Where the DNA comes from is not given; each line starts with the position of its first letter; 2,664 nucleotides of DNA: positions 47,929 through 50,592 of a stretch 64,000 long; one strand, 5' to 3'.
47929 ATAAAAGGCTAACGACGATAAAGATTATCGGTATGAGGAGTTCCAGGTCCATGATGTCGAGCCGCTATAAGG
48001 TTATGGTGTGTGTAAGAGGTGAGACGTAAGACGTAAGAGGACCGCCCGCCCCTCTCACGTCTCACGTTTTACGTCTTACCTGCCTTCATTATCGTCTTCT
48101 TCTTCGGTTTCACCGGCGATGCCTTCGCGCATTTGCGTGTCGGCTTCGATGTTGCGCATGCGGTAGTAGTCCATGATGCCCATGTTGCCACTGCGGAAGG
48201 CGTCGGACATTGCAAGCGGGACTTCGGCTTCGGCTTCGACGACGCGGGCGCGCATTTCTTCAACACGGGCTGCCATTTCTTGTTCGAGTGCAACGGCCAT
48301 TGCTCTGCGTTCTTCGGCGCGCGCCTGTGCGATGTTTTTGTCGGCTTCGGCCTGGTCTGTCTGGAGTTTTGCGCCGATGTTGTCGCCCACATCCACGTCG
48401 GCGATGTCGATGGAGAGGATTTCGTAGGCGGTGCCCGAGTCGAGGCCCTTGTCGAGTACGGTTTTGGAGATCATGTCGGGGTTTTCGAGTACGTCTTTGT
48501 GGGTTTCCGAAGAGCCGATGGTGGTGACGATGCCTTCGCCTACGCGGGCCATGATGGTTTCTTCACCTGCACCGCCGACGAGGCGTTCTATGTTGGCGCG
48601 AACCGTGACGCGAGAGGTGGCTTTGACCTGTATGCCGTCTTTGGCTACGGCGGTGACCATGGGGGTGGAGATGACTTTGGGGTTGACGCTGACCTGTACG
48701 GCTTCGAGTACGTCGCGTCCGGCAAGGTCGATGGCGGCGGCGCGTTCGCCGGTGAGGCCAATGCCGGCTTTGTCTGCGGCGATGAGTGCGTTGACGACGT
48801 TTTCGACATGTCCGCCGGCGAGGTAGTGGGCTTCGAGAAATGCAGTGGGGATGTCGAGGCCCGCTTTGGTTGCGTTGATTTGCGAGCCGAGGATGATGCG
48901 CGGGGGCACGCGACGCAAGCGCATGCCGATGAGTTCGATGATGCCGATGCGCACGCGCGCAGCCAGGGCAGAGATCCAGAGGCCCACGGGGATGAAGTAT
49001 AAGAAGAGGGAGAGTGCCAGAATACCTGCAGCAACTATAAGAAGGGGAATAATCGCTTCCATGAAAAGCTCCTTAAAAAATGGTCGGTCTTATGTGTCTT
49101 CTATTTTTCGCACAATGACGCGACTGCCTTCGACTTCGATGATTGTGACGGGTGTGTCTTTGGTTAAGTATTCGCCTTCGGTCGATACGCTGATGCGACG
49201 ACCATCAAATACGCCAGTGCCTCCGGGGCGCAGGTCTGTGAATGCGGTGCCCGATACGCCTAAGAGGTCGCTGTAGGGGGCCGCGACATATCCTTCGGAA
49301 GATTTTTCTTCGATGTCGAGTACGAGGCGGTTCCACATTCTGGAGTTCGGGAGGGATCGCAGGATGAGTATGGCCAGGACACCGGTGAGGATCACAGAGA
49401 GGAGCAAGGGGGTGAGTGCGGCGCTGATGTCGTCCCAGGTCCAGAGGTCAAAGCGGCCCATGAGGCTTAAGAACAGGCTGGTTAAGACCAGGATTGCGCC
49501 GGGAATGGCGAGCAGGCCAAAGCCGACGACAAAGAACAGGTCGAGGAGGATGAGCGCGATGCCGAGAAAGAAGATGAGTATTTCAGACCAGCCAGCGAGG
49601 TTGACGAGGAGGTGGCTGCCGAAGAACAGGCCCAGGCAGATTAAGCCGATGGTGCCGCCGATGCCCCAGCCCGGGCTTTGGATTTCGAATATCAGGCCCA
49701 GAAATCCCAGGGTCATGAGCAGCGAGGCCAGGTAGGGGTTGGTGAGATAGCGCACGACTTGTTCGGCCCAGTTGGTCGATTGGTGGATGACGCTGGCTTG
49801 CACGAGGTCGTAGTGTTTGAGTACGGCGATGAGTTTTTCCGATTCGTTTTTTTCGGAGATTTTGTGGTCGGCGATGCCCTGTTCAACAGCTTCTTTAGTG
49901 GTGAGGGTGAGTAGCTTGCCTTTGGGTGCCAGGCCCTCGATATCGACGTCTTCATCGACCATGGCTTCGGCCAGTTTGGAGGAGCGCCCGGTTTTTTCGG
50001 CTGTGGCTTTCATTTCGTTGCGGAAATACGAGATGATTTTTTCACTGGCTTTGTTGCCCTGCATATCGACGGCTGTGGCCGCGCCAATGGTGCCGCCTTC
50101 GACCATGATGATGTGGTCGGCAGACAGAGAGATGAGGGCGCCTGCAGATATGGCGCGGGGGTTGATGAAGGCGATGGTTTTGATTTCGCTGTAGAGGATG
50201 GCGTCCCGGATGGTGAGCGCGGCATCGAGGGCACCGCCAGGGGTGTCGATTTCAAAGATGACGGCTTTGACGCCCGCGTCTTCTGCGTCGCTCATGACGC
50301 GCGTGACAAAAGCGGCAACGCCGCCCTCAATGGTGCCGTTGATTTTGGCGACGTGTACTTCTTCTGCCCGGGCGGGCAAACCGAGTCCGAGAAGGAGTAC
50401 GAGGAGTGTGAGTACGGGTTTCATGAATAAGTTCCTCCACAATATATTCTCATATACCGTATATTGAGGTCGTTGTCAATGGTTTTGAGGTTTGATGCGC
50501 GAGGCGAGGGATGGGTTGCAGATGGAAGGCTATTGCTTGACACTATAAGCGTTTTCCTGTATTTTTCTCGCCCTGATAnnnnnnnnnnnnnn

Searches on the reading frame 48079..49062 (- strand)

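Call 76: search_protein_families(library=pfam, proteins=[window:48079-49062:-], max_evalue=0.00001)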
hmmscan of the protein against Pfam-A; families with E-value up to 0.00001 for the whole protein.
window:48079-49062:- (328 aa): 1 family
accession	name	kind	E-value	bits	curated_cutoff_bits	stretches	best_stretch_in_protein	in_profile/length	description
PF12127.13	FloA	-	2.1e-160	533.4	34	1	8-318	3-313/314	Flotillin-like protein FloA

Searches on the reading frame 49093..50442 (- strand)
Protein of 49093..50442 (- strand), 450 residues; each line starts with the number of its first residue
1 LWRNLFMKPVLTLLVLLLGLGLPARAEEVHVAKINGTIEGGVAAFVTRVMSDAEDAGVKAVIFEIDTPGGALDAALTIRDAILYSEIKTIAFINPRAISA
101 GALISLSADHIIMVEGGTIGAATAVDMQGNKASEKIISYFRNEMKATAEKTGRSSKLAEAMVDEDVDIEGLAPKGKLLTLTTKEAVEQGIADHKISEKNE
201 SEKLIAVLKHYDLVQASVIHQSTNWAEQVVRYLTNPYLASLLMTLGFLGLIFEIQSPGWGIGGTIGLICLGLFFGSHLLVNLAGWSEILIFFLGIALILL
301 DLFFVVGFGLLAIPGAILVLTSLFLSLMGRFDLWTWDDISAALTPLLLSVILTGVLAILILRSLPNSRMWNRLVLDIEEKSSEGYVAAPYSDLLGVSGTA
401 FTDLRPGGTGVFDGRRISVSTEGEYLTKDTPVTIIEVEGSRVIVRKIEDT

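Call 76: search_protein_families(library=pfam, proteins=[window:49093-50442:-], max_evalue=0.00001)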
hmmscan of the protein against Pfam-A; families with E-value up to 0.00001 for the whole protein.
window:49093-50442:- (450 aa): 4 families
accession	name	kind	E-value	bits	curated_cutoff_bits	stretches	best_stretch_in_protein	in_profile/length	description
PF25145.1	NfeD1b_N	-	3.1e-56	190.4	40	1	28-200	1-174/189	NfeD1b, N-terminal domain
PF24961.1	NfeD_membrane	-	4.3e-24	85.3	26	1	238-361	2-118/119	NfeD integral membrane domain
PF01957.25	NfeD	-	2.1e-10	41.1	29.1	1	392-446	3-57/57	NfeD-like C-terminal, partner-binding domain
PF01972.22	SDH_protease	-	3.8e-06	26.6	31.3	1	63-128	96-161/286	ClpP-like SDH-type serine proteinase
